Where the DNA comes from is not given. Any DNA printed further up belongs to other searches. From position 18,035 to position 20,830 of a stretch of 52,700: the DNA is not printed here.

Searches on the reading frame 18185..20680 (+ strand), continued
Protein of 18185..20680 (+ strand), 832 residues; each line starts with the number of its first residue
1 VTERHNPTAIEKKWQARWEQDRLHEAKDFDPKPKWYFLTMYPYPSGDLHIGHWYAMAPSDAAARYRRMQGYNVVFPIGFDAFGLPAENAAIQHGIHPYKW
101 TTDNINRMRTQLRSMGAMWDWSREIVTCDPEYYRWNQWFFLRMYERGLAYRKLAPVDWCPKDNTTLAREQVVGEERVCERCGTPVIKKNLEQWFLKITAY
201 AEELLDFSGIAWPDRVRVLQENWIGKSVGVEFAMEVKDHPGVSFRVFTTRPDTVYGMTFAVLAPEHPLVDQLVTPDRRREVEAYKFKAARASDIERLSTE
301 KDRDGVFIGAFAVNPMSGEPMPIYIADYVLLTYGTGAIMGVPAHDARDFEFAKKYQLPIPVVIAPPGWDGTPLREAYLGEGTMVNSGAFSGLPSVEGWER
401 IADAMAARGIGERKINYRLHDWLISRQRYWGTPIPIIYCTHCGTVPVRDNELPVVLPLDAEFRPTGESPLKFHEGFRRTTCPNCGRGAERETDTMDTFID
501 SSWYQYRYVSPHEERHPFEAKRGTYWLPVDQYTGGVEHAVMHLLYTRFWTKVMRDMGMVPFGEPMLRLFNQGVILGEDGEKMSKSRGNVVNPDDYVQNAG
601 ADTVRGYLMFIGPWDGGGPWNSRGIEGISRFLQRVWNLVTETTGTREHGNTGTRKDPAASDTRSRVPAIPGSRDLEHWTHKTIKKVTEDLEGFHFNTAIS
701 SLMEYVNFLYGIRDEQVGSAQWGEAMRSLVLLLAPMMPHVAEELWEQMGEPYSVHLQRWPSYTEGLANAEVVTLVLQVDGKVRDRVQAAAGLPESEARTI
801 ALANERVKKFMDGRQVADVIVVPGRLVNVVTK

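Call 48: find_encoding_contigs(protein=P0228, flank=6000, max_places=2)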
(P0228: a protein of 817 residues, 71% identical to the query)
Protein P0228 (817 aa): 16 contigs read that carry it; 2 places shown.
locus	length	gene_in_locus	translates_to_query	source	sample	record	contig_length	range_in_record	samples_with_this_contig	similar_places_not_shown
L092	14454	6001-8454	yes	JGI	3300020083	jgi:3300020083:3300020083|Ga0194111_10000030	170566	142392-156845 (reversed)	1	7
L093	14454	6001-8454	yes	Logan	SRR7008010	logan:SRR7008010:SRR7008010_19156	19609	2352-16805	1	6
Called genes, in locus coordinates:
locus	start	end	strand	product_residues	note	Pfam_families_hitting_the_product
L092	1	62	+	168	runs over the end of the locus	PF01967:MoaC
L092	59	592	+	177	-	PF00994:MoCF_biosynth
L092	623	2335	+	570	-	PF00890:FAD_binding_2, PF07992:Pyr_redox_2 (faint), PF02910:Succ_DH_flav_C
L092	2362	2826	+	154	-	PF01127:Sdh_cyt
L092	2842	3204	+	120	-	PF01127:Sdh_cyt (weak)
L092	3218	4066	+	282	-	PF13085:Fer2_3, PF13534:Fer4_17, PF13183:Fer4_8, PF13237:Fer4_10 (weak), PF13484:Fer4_16 (weak)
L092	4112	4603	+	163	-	PF04008:Adenosine_kin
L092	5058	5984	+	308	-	PF01063:Aminotran_4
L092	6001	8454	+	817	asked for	PF00133:tRNA-synt_1, PF09334:tRNA-synt_1g, PF13603:tRNA-synt_1_2, PF00133:tRNA-synt_1, PF08264:Anticodon_1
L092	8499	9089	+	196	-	PF10531:SLBB, PF14520:HHH_5 (faint), PF12836:HHH_3, PF00633:HHH (weak)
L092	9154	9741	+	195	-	PF07638:Sigma70_ECF (weak), PF04542:Sigma70_r2, PF08281:Sigma70_r4_2, PF04545:Sigma70_r4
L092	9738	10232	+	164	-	PF13490:zf-HC2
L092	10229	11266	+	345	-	PF03888:MucB_RseB (faint)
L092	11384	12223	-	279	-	PF00491:Arginase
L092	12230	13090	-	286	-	PF17284:Spermine_synt_N, PF01564:Spermine_synth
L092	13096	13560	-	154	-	PF01862:PvlArgDC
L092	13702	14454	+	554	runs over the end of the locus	-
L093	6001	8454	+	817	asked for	PF00133:tRNA-synt_1, PF09334:tRNA-synt_1g, PF13603:tRNA-synt_1_2, PF00133:tRNA-synt_1, PF08264:Anticodon_1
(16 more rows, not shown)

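Call 49: find_encoding_contigs(protein=P0184, flank=6000, max_places=2)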
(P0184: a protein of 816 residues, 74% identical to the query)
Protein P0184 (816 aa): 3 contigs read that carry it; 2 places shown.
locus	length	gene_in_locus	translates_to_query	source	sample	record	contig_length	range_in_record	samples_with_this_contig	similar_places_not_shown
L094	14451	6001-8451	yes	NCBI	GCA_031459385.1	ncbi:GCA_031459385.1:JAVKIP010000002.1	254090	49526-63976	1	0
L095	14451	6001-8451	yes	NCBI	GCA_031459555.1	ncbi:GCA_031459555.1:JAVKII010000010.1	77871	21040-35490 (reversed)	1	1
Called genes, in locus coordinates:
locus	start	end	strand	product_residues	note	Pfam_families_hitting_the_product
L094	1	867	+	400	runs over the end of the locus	PF00155:Aminotran_1_2, PF01053:Cys_Met_Meta_PP (weak)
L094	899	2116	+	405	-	PF03453:MoeA_N, PF00994:MoCF_biosynth, PF03454:MoeA_C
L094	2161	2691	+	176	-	PF01967:MoaC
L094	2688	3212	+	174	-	PF00994:MoCF_biosynth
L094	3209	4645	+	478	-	PF02366:PMT (weak), PF13231:PMT_2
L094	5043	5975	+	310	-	PF01063:Aminotran_4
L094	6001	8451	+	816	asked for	PF00133:tRNA-synt_1, PF09334:tRNA-synt_1g, PF13603:tRNA-synt_1_2, PF00133:tRNA-synt_1, PF08264:Anticodon_1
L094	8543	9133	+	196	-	PF10531:SLBB, PF00633:HHH (weak), PF12836:HHH_3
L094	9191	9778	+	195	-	PF04542:Sigma70_r2, PF07638:Sigma70_ECF (faint), PF08281:Sigma70_r4_2, PF04545:Sigma70_r4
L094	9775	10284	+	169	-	PF13490:zf-HC2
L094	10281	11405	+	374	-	PF03888:MucB_RseB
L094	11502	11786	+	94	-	PF03819:MazG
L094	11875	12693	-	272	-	PF00491:Arginase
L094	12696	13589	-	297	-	PF17284:Spermine_synt_N, PF01564:Spermine_synth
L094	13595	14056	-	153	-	PF01862:PvlArgDC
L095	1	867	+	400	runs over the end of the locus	PF00155:Aminotran_1_2, PF01053:Cys_Met_Meta_PP (weak)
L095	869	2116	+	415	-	PF03453:MoeA_N, PF00994:MoCF_biosynth, PF03454:MoeA_C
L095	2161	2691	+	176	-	PF01967:MoaC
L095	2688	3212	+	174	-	PF00994:MoCF_biosynth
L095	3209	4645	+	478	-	PF02366:PMT (weak), PF13231:PMT_2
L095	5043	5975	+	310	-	PF01063:Aminotran_4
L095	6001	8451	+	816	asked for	PF00133:tRNA-synt_1, PF09334:tRNA-synt_1g, PF13603:tRNA-synt_1_2, PF00133:tRNA-synt_1, PF08264:Anticodon_1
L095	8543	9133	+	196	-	PF10531:SLBB, PF00633:HHH (weak), PF12836:HHH_3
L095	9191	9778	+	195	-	PF04542:Sigma70_r2, PF07638:Sigma70_ECF (faint), PF08281:Sigma70_r4_2, PF04545:Sigma70_r4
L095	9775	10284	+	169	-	PF13490:zf-HC2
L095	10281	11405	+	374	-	PF03888:MucB_RseB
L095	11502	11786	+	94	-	PF03819:MazG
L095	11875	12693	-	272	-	PF00491:Arginase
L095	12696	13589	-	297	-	PF17284:Spermine_synt_N, PF01564:Spermine_synth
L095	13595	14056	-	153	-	PF01862:PvlArgDC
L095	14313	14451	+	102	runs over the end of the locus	PF04892:VanZ-LLP1 (weak)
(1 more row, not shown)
